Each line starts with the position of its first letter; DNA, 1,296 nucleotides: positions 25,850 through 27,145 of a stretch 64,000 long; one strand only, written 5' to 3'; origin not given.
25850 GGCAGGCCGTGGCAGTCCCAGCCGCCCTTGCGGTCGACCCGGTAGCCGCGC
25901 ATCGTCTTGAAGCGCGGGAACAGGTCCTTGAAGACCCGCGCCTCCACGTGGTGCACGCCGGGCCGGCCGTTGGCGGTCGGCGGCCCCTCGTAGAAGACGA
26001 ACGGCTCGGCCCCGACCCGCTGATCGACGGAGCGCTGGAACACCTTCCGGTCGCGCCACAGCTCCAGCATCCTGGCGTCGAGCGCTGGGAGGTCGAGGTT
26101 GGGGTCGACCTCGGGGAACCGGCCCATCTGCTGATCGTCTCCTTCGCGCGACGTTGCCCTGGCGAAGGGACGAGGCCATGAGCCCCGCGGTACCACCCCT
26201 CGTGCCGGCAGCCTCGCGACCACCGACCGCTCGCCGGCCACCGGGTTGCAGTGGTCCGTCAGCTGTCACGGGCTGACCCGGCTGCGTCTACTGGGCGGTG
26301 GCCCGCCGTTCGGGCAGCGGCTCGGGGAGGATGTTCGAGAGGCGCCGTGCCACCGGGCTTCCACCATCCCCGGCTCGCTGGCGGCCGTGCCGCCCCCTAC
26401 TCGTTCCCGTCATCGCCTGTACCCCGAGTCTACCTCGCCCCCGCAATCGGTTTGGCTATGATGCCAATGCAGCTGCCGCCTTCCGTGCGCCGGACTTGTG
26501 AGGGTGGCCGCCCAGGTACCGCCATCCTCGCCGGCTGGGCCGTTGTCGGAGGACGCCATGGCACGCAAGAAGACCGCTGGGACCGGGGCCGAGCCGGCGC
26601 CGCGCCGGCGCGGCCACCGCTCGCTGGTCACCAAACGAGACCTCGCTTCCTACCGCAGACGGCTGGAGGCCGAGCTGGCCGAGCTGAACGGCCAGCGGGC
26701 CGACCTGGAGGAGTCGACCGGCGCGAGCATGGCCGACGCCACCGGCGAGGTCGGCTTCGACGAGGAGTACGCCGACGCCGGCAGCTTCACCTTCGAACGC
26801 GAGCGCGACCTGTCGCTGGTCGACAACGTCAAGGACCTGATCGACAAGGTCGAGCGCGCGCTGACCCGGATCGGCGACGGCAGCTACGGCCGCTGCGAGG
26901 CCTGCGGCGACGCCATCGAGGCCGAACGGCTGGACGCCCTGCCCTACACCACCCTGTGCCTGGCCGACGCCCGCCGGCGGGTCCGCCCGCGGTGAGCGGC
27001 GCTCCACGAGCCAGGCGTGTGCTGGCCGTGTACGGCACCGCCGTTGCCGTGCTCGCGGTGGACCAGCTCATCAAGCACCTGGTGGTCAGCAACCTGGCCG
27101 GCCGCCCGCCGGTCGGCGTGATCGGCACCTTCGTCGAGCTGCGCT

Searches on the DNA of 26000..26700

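Call 89: search_rna_families(source=window, start=26000, end=26700, threshold=evalue, max_evalue=1)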
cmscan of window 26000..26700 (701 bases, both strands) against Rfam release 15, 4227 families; matches with E-value up to 1: 1.
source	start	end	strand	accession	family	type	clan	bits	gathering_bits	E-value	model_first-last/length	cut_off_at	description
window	26163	26422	-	RF00230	T-box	Cis-reg; leader;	-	49.1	93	1e-09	1-219/219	no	T-box leader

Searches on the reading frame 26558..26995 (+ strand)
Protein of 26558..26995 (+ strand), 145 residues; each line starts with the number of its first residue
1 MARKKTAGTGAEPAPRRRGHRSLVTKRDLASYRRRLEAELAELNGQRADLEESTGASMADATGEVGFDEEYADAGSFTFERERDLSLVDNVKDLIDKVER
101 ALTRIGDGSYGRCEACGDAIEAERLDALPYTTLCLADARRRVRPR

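Call 96: search_protein_families(library=ncbifam, proteins=[window:26558-26995:+])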
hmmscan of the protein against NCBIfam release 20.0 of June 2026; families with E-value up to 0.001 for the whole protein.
window:26558-26995:+ (145 aa): 5 families
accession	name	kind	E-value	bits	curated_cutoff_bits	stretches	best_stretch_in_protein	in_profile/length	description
TIGR02890.1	bacill_yteA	subfamily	2.4e-23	83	134.4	1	28-141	2-117/159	regulatory protein, yteA family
TIGR02420.1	dksA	equivalog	2e-13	50.7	115.5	1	43-135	13-105/110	RNA polymerase-binding protein DksA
NF033459.1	DksA_like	equivalog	2.5e-11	43.9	105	1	72-135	40-103/113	RNA polymerase-binding protein DksA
NF008045.0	PRK10778.1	equivalog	3.6e-09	37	289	1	9-135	18-136/151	RNA polymerase-binding protein DksA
TIGR02419.1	C4_traR_proteo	subfamily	1.2e-05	25.8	59.7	1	109-135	31-57/64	phage/conjugal plasmid C-4 type zinc finger protein, TraR family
